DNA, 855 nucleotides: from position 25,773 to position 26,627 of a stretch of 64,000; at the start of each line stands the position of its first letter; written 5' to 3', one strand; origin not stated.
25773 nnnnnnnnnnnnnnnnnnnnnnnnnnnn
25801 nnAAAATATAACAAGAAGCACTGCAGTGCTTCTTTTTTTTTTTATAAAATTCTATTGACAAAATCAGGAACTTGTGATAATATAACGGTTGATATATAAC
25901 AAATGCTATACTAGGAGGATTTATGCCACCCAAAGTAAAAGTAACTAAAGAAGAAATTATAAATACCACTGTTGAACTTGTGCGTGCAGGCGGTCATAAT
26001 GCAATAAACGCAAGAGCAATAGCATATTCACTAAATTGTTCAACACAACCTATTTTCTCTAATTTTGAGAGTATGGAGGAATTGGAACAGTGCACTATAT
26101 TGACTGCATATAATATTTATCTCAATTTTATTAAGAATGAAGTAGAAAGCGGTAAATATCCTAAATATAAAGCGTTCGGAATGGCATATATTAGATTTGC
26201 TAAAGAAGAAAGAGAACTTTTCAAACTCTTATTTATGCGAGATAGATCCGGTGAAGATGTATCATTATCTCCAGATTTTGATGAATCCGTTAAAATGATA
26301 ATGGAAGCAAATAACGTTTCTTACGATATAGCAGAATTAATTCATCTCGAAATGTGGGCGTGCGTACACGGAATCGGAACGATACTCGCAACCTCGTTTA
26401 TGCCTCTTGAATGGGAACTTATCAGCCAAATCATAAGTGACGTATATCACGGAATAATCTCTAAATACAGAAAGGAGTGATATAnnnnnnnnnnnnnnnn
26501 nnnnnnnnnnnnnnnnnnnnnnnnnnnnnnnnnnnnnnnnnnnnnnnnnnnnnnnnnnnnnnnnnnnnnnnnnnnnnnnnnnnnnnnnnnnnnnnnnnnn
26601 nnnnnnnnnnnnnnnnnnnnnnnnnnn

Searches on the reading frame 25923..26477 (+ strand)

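Call 90: search_protein_families(library=pfam, proteins=[window:25923-26477:+], max_evalue=0.00001)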
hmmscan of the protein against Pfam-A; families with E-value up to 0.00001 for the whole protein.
window:25923-26477:+ (185 aa): 1 family
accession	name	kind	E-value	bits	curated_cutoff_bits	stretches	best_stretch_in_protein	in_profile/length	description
PF13305.11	TetR_C_33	-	6.7e-06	27.1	26.8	0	83-154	2-80/103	Tetracyclin repressor-like, C-terminal domain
